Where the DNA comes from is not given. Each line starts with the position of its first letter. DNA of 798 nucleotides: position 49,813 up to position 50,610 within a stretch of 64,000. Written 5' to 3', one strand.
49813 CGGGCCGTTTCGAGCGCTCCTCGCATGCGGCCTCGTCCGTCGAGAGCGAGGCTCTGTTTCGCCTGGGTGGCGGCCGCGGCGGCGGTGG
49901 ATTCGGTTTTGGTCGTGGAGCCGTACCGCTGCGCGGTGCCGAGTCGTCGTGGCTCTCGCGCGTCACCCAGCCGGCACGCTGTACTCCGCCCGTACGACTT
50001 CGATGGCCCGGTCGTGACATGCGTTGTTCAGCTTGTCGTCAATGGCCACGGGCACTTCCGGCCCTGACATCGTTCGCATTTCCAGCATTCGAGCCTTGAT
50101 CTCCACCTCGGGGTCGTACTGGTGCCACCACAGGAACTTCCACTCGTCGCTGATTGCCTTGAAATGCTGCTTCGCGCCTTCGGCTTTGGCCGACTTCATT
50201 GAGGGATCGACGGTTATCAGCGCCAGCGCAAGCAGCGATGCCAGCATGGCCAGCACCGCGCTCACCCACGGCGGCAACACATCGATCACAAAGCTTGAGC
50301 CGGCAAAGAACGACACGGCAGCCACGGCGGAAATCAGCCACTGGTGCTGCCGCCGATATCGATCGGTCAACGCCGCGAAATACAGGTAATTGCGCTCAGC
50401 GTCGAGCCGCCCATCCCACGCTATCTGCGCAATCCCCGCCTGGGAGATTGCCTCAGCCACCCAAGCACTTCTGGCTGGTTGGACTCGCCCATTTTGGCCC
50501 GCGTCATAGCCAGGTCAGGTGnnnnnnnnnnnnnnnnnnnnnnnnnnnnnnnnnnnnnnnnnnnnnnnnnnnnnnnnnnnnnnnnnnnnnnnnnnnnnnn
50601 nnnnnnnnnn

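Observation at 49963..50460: Stand-alone 2-TM protein with SLATT-like architecture beside the TA/defence genes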

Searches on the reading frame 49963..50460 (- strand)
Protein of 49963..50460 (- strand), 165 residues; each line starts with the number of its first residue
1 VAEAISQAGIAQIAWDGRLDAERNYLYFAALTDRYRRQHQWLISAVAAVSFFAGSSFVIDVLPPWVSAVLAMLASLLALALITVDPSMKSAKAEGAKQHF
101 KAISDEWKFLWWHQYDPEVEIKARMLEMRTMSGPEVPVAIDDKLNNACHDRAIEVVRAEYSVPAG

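Call 3: search_protein_families(library=pfam, proteins=[window:49963-50460:-], max_evalue=1)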
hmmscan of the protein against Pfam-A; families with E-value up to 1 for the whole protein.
window:49963-50460:- (165 aa): 0 families

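Call 4: search_protein_families(library=padloc, proteins=[window:49963-50460:-], max_evalue=1)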
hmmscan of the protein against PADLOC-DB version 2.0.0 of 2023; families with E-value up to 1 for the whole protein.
window:49963-50460:- (165 aa): 3 families
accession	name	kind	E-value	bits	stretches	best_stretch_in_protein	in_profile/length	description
PDLC00710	Effector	-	3.1e-05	21.8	1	36-106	40-110/176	2TM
PDLC00712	Effector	-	0.0002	19.5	1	32-112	34-112/171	2TM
PDLC00706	Effector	-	0.053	11.3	1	36-107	34-106/172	2TM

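Call 5: find_homologous_proteins(query=window:49963-50460:-, max_evalue=0.001)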
Query window:49963-50460:- (165 aa): 19 proteins with E <= 0.001 among 494 candidates.
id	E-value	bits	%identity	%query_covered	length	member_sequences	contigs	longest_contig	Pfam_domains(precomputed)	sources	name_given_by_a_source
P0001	1.0e-99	348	95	100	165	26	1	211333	-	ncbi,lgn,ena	-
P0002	6.9e-94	330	89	100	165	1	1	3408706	-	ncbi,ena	-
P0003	1.7e-92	325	88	100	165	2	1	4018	-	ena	-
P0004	2.4e-92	325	88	98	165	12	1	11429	-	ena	-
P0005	2.0e-90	318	85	100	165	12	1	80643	-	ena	-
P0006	2.3e-89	315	88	98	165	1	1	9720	-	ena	-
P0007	2.7e-89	315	85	100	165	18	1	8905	-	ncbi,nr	ncbi:MAG: hypothetical protein F4Y02_09410 [Chloroflexi bacterium]|nr:hypothetical protein [Chlorofl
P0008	1.4e-88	312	86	98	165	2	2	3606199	-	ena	-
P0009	9.7e-88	310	85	98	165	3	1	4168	-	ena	-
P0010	3.5e-87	308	84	98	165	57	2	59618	-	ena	-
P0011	1.0e-86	306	85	98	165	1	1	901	-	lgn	-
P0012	2.2e-85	302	84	100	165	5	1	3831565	-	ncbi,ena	-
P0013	9.9e-85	300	81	100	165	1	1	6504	-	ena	-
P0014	1.1e-83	296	83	96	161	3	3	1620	-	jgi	-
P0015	2.3e-83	295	83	98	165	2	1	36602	-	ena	-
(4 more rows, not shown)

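Call 6: search_protein_families(library=ncbifam, proteins=[window:49963-50460:-], max_evalue=1)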
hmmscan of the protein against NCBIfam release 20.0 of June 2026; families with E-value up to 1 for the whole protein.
window:49963-50460:- (165 aa): 1 family
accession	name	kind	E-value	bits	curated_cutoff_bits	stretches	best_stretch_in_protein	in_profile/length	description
NF033632.1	SLATT_4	domain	2.8e-06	27.3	55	1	33-107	21-100/154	SLATT domain-containing protein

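Call 11: find_encoding_contigs(protein=P0002, flank=8000, max_places=4)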
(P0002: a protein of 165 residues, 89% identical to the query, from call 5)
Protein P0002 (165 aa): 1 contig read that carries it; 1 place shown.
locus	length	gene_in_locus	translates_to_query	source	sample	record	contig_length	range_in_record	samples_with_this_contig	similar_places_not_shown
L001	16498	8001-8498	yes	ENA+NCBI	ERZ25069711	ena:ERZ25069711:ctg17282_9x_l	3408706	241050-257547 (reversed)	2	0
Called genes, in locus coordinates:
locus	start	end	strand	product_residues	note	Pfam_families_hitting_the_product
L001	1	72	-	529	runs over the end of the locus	-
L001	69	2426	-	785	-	PF13385:Laminin_G_3 (weak), PF20254:DMFA2_C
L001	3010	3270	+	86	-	-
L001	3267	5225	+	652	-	PF01551:Peptidase_M23, PF01464:SLT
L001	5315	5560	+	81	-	PF22513:FitA-like_RHH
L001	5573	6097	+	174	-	PF01850:PIN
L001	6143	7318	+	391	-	PF02463:SMC_N (weak), PF11398:DUF2813 (faint), PF13175:AAA_15, PF13304:AAA_21, PF13175:AAA_15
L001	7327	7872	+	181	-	PF14103:DUF4276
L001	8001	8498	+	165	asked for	-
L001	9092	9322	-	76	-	-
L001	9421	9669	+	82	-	-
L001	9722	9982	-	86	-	-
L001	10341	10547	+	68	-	PF15919:HicB_lk_antitox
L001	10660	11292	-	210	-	PF14333:DUF4389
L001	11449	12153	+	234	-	PF00072:Response_reg, PF00486:Trans_reg_C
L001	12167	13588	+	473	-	-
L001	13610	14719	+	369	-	PF04909:Amidohydro_2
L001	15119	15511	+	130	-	PF00355:Rieske, PF13806:Rieske_2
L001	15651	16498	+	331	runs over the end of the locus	PF00005:ABC_tran, PF13304:AAA_21, PF13732:DrrA1-3_C (weak)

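Call 12: find_encoding_contigs(protein=P0008, flank=8000, max_places=4)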
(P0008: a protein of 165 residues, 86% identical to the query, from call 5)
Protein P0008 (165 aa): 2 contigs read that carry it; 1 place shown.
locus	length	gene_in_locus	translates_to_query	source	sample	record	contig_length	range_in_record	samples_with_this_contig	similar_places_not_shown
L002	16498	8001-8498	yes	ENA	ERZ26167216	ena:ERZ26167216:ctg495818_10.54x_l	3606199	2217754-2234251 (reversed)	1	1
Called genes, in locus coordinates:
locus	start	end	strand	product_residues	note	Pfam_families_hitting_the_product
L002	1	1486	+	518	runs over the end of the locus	PF00479:G6PD_N, PF02781:G6PD_C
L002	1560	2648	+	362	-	PF10128:OpcA_G6PD_assem, PF20171:OpcA_G6PD_C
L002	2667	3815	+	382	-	-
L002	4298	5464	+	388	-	-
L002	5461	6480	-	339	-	PF01408:GFO_IDH_MocA, PF02894:GFO_IDH_MocA_C, PF22725:GFO_IDH_MocA_C3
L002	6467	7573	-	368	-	PF00583:Acetyltransf_1, PF13508:Acetyltransf_7 (weak), PF08445:FR47 (weak)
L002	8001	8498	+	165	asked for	-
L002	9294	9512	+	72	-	-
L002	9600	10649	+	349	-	PF04326:SLFN_AlbA_2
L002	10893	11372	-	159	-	PF20467:MmeI_C (weak)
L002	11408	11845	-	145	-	PF13470:PIN_3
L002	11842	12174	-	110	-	PF02604:PhdYeFM_antitox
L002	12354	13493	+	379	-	PF01408:GFO_IDH_MocA, PF02894:GFO_IDH_MocA_C (weak), PF22725:GFO_IDH_MocA_C3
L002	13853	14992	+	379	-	PF01408:GFO_IDH_MocA, PF02894:GFO_IDH_MocA_C (weak), PF22725:GFO_IDH_MocA_C3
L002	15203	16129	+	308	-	PF04055:Radical_SAM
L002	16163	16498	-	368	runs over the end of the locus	PF01408:GFO_IDH_MocA, PF22725:GFO_IDH_MocA_C3, PF02894:GFO_IDH_MocA_C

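Call 13: find_encoding_contigs(protein=P0012, flank=8000, max_places=4)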
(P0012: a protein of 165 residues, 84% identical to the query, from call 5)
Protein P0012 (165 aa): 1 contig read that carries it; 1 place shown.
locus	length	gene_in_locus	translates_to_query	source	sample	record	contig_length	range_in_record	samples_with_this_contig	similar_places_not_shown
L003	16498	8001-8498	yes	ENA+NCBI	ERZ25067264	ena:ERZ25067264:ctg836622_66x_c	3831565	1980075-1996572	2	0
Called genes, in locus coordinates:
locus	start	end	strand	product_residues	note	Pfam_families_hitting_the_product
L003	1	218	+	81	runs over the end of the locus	PF22513:FitA-like_RHH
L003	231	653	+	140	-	PF01850:PIN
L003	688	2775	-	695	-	PF23381:Beta-prop_IFT122_1st (faint), PF25174:Beta-prop_THOC3 (faint), PF25460:Beta-prop_Aladin (faint), PF26550:Tricorn_2nd (faint), PF00930:DPPIV_N (faint), PF26549:Tricorn_N (weak), PF13855:LRR_8 (weak), PF23598:LRR_14, +3 more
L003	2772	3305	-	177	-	-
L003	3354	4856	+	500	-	PF01381:HTH_3, PF12844:HTH_19 (faint), PF13560:HTH_31, PF06114:Peptidase_M78, PF09954:DUF2188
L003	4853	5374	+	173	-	PF11848:DUF3368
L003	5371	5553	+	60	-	-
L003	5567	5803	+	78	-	-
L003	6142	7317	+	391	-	PF02463:SMC_N (weak), PF11398:DUF2813 (faint), PF13175:AAA_15, PF13476:AAA_23 (weak), PF13304:AAA_21, PF13175:AAA_15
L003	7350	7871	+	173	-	PF14103:DUF4276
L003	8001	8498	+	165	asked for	-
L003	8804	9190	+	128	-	PF01850:PIN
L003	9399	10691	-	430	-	PF00930:DPPIV_N (faint), PF07676:PD40 (faint), PF23381:Beta-prop_IFT122_1st (faint), PF26550:Tricorn_2nd (faint), PF26549:Tricorn_N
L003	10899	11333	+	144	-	-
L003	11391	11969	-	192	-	PF14333:DUF4389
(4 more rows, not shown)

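Call 14: find_encoding_contigs(protein=P0001, flank=8000, max_places=4)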
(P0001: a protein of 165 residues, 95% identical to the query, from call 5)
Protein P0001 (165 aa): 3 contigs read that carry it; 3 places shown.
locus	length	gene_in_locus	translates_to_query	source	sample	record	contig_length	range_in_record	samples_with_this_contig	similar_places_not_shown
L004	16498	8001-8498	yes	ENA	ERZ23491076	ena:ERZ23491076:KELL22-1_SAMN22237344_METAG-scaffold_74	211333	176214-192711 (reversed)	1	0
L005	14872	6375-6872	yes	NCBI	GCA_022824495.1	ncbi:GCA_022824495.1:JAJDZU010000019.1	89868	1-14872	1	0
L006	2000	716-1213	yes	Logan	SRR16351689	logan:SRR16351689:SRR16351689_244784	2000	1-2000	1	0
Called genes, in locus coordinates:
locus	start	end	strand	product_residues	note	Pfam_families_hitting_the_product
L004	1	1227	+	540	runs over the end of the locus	PF01555:N6_N4_Mtase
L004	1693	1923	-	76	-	-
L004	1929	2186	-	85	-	-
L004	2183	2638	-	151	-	PF01850:PIN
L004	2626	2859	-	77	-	-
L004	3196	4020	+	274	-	PF00496:SBP_bac_5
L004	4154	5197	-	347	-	PF13570:Beta-prop_ACSF4, PF24807:WD40_CDC20-Fz, PF25174:Beta-prop_THOC3, PF23381:Beta-prop_IFT122_1st, PF24814:WD40_Prp19, PF23414:Beta-prop_EML_2, PF25174:Beta-prop_THOC3, PF25175:Beta-prop_WDR5, +28 more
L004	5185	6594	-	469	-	PF02492:cobW, PF07683:CobW_C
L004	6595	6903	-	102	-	-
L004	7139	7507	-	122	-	PF01475:FUR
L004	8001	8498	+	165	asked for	-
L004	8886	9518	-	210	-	PF14333:DUF4389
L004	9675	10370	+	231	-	PF00072:Response_reg, PF00486:Trans_reg_C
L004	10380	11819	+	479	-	-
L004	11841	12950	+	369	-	PF04909:Amidohydro_2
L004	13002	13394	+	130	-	PF00355:Rieske, PF13806:Rieske_2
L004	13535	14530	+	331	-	PF00005:ABC_tran, PF13304:AAA_21, PF13732:DrrA1-3_C (faint)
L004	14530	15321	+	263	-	PF01061:ABC2_membrane, PF12698:ABC2_membrane_3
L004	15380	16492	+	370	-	PF01408:GFO_IDH_MocA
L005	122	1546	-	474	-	PF00884:Sulfatase, PF01663:Phosphodiest (weak), PF16347:SGSH_C (faint)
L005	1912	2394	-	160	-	-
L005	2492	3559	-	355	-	PF23381:Beta-prop_IFT122_1st, PF25174:Beta-prop_THOC3, PF24817:WD40_WDHD1_1st, PF25175:Beta-prop_WDR5, PF23414:Beta-prop_EML_2, PF24814:WD40_Prp19, PF24807:WD40_CDC20-Fz, PF25174:Beta-prop_THOC3, +31 more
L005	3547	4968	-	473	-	PF00009:GTP_EFTU (faint), PF02492:cobW, PF07683:CobW_C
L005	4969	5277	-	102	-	-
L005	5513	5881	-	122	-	PF01475:FUR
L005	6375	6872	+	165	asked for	-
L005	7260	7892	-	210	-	PF14333:DUF4389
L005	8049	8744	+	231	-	PF00072:Response_reg, PF00486:Trans_reg_C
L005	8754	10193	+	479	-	-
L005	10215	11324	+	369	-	PF04909:Amidohydro_2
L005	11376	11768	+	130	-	PF00355:Rieske, PF13806:Rieske_2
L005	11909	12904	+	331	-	PF00005:ABC_tran, PF13304:AAA_21, PF13732:DrrA1-3_C (faint)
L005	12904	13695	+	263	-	PF01061:ABC2_membrane, PF12698:ABC2_membrane_3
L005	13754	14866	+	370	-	PF01408:GFO_IDH_MocA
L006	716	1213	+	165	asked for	-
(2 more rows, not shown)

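Call 15: predict_structure(alignment_id=A2)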
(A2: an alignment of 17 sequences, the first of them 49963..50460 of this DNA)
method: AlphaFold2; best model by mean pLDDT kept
length: 165 residues; sequences in the alignment: 17
mean_pLDDT: 45.2   pTM: 0.35
mean pLDDT of the five models: 45.2, 45.2, 45.1, 44.4, 42.6
residues with pLDDT >= 90: 0; 70-90: 11; 50-70: 40; < 50: 114
segments of 3 or more residues with pLDDT < 50: 1-34, 86-165
pLDDT, mean of each block of 10 residues (from residue 1): 31 34 42 53 67 66 71 68 50 38 33 38 36 28 35 42 28
secondary structure, 60 per line:
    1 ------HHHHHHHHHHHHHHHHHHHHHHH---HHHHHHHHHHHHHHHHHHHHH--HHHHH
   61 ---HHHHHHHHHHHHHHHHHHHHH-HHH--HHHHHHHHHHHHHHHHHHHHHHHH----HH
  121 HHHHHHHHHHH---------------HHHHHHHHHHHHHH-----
elements in order: H7-29 H33-53 H56-60 H64-84 H91-114 H119-131 H147-160

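Call 17: search_protein_representatives(alignment_id=A2)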
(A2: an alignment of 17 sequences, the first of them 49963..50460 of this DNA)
Query: 17 sequences, 165 profile positions. Proteins with E-value up to 0.001 (for the whole library): 220; up to 1e-10: 36; up to 1e-30: 7. The best 150 are listed.
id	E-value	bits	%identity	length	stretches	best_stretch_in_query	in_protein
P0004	2.8e-103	358.6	-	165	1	1-165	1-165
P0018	3.5e-62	225.0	-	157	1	1-122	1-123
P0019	1.3e-40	154.8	-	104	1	13-96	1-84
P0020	1.4e-39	151.4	-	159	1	5-161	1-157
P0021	4.6e-33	130.2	-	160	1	9-161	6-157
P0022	4.7e-33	130.2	-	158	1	5-162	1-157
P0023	6.1e-33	129.8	-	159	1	12-161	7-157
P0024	5.5e-28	113.7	-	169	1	7-164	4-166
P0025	1.1e-27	112.7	-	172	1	14-164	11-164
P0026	4.0e-27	110.9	-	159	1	6-161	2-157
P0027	4.4e-26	107.5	-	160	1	6-160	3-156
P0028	5.6e-25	103.9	-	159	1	8-161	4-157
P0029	6.9e-23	97.1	-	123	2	89-162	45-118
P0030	1.5e-22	96.0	-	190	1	9-159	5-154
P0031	6.0e-20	87.6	-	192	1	12-162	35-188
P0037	7.9e-15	70.9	-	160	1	14-161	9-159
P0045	2.1e-12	63.0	-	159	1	14-161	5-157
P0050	2.0e-11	59.8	-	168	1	14-163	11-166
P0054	2.3e-10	56.4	-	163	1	10-161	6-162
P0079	2.8e-08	49.6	-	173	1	11-162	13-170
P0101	3.7e-07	45.9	-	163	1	12-161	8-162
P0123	2.7e-06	43.2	-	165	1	14-161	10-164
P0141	1.0e-05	41.3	-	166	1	14-162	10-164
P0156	2.5e-05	40.0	-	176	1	12-163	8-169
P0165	4.7e-05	39.1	-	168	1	10-160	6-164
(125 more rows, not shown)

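Call 20: search_protein_families(library=pfam, alignment_id=A3, max_evalue=0.01)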
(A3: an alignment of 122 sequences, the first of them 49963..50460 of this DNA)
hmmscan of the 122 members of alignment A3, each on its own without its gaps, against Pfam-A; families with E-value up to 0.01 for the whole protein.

A. member 1, window:49963-50460:- (165 aa): 0 families

B. families by the number of members that match (of 122 scanned): 20 families
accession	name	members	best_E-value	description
PF18181.6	SLATT_1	31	3.2e-08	SMODS and SLOG-associating 2TM effector domain 1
PF14015.11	DUF4231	11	0.0001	Protein of unknown function (DUF4231)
PF18186.6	SLATT_4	7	9.9e-05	SMODS and SLOG-associating 2TM effector domain family 4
PF20990.2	DUF2207_C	6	9.2e-05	Predicted membrane protein (DUF2207) C-terminal domain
PF07690.21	MFS_1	5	0.0029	Major Facilitator Superfamily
PF15817.10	TMEM40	1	0.0019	Transmembrane protein 40 family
PF10112.14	Halogen_Hydrol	1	0.0028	5-bromo-4-chloroindolyl phosphate hydrolysis protein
PF21068.3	ATPgraspMvdD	1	0.0029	MvdD pre-ATP grasp domain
PF20967.2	MASE7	1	0.0033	MASE7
PF21127.4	ATG1-like_MIT2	1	0.0034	ATG1-like, MIT domain 2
PF11026.13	DUF2721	1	0.0042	Protein of unknown function (DUF2721)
PF04932.20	Wzy_C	1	0.0053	O-Antigen ligase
PF18041.7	MapZ_EC1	1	0.0054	MapZ extracellular domain 1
PF04977.20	DivIC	1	0.0059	Septum formation initiator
PF25612.1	DUF7940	1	0.0064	Family of unknown function (DUF7940)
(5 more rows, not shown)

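Call 21: search_protein_families(library=ncbifam, alignment_id=A3, max_evalue=0.01)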
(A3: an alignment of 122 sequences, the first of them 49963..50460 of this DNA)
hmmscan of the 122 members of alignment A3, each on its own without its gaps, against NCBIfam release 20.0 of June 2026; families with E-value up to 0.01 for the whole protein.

A. member 1, window:49963-50460:- (165 aa): 1 family
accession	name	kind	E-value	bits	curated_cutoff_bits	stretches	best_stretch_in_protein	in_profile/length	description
NF033632.1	SLATT_4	domain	2.8e-06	27.3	55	1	33-107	21-100/154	SLATT domain-containing protein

B. families by the number of members that match (of 122 scanned): 19 families
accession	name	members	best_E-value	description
NF033632.1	SLATT_4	90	8.7e-11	SLATT domain-containing protein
NF033634.1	SLATT_1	84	6e-09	SLATT domain-containing protein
TIGR04402.2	mob_CxxC_CxxC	25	7.6e-07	mobilome CxxCx(11)CxxC protein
TIGR02854.1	spore_II_GA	1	0.00023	sigma-E processing peptidase SpoIIGA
NF045673.1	c-di-GMPRcptLapD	1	0.002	cyclic di-GMP receptor LapD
NF008963.0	PRK12307.1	1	0.0033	MFS transporter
NF035925.1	Geo26A_fam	1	0.0036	geobacillin-26 family protein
NF033631.1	SLATT_5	1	0.0037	SLATT domain-containing protein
NF047570.1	ABC_perm_EcsB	1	0.0043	ABC transporter permease EcsB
NF049873.2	cytotoxin_MakE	1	0.0044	alpha-pore-forming cytotoxin subunit MakE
NF007404.0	PRK09936.1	1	0.0045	DUF4434 family protein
NF047839.1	PspM_Rv2743c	1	0.0052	phage shock envelope stress response protein PspM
NF007660.0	PRK10332.1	1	0.0052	prepilin-type N-terminal cleavage/methylation domain-containing protein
NF009314.0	PRK12674.1-2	1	0.0065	Na+/H+ antiporter subunit G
NF037962.1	arsenic_eff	1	0.0068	arsenic efflux protein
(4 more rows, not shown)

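Call 27: find_related_loci(query=A5, collection=genome_contigs, flank=6000)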
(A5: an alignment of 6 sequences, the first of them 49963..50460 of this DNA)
Query A5 (165 aa) in genome_contigs; peptide patterns used: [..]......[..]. (x = any residue, [..] = any of these).
20 stretches matched a pattern; 13 encode a relative of the query (tblastn E <= 1e-3); 13 distinct loci.
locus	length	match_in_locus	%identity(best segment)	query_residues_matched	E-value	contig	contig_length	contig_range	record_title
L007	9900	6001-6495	92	1-165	1e-91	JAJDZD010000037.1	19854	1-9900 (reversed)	MAG: Chloroflexota bacterium isolate jk18x40bins.16 k141_367954, whole genome shotgun sequence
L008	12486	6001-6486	90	1-162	3e-90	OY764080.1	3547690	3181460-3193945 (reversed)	MAG: Chloroflexota bacterium isolate a04a8705-9522-4335-bb9c-b9bb47e5c42e genome assembly, chromosome: 1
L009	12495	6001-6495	95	1-165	6e-90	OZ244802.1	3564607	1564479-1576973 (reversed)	MAG: Chloroflexota bacterium isolate 0351a3fc-03c6-4ac3-ab3a-8938ce3ed692 genome assembly, chromosome: 1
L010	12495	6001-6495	95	1-165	5e-90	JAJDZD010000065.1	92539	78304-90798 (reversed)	MAG: Chloroflexota bacterium isolate jk18x40bins.16 k141_374806, whole genome shotgun sequence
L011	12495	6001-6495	94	1-165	4e-89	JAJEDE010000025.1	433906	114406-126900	MAG: Chloroflexota bacterium isolate jk18xAbins.55 k141_822068, whole genome shotgun sequence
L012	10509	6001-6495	93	1-165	3e-88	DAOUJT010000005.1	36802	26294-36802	MAG TPA_asm: Chloroflexota bacterium isolate S34_278 k113_1397153, whole genome shotgun sequence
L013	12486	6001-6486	89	1-162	9e-87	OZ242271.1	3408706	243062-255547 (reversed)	MAG: Chloroflexota bacterium isolate 28ccf5bf-4595-479e-bad6-f18457ce53ab genome assembly, chromosome: 1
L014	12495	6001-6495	85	1-165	2e-86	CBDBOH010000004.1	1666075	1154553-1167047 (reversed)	MAG: Chloroflexota bacterium isolate 6ed94c95-c701-4cc9-8e12-bdeb5c957f40 genome assembly, contig: contig_4, whole genom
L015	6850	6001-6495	85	1-165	3e-86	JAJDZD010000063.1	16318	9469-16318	MAG: Chloroflexota bacterium isolate jk18x40bins.16 k141_1851605, whole genome shotgun sequence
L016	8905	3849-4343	84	1-165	7e-84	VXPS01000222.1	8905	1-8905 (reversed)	MAG: Chloroflexi bacterium isolate SB0662_bin_61 NODE_5961_length_8905_cov_23.905424, whole genome shotgun sequence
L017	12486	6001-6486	84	1-162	1e-80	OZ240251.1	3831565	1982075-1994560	MAG: Chloroflexota bacterium isolate d34784d7-597f-4c6c-9d13-8b2b1f638dff genome assembly, chromosome: 1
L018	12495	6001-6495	82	1-165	4e-79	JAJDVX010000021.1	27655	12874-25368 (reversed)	MAG: Chloroflexota bacterium isolate jk18x22bins.70 k141_401697, whole genome shotgun sequence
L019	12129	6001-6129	67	1-43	6e-14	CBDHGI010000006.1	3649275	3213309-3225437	MAG: Chloroflexota bacterium isolate cca356c8-8f3a-46e1-bc14-440367fe4ecb genome assembly, contig: chromosome_2, whole g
